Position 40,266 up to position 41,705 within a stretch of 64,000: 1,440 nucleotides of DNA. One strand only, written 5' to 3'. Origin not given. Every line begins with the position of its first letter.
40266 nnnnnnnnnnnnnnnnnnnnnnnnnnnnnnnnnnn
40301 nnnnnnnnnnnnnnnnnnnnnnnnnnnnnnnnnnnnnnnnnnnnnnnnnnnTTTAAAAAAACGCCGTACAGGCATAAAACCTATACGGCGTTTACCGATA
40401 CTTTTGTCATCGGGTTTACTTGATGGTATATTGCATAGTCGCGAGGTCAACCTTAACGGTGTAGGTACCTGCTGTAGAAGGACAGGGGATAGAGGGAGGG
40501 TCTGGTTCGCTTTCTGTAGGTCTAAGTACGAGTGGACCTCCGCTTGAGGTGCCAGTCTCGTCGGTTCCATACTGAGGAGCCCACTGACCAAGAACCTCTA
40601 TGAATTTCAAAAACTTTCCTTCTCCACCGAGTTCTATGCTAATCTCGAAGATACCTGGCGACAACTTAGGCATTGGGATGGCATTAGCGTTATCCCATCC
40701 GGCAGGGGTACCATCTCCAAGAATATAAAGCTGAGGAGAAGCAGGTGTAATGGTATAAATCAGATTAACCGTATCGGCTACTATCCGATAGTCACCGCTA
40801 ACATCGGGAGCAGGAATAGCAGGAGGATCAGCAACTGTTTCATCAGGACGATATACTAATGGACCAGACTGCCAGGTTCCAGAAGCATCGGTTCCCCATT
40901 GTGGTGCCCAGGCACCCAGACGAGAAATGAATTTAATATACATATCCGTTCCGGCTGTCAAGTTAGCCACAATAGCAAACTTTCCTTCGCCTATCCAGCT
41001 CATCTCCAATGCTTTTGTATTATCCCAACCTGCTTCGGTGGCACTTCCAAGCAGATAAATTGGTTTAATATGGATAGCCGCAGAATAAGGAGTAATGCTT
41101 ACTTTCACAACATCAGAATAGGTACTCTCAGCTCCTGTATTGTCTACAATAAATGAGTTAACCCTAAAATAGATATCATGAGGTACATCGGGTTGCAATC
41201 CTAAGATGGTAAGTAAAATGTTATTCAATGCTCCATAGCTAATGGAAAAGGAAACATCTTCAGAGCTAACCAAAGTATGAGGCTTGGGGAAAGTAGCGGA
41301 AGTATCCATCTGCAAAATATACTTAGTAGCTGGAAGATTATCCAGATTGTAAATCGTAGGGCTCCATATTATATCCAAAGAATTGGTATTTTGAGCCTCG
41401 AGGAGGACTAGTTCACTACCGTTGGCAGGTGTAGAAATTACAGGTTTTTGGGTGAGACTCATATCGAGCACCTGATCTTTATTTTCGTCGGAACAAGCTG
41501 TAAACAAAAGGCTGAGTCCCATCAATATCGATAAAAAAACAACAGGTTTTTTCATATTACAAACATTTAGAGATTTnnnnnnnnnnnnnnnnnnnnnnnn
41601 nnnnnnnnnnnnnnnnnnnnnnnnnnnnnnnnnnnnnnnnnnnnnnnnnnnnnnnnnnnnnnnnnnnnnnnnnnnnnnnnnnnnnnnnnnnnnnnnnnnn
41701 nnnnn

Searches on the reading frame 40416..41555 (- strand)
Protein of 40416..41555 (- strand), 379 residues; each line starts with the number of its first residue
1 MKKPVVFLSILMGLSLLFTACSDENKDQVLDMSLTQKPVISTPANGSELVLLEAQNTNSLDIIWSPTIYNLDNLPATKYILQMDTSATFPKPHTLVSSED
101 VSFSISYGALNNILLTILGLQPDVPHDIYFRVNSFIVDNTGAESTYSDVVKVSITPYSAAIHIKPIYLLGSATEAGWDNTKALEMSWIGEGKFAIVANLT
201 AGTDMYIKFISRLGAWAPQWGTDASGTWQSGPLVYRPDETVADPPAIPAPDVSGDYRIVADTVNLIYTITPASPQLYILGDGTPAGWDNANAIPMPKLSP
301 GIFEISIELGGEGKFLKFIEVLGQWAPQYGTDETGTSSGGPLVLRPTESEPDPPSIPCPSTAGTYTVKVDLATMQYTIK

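Call 3: search_protein_families(library=pfam, proteins=[window:40416-41555:-], max_evalue=0.01)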
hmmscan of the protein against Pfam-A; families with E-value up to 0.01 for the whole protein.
window:40416-41555:- (379 aa): 2 families
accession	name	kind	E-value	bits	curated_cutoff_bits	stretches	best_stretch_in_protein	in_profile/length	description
PF14292.12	SusE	-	9.5e-14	51.9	25.2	1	35-133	10-106/106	SusE outer membrane protein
PF16411.10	SusF_SusE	-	1.7e-09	38.6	27.5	2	278-371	1-88/167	Outer membrane protein SusF_SusE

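Call 4: search_protein_families(library=ncbifam, proteins=[window:40416-41555:-], max_evalue=0.01)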
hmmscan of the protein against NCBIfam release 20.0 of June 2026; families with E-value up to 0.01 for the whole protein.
window:40416-41555:- (379 aa): 0 families
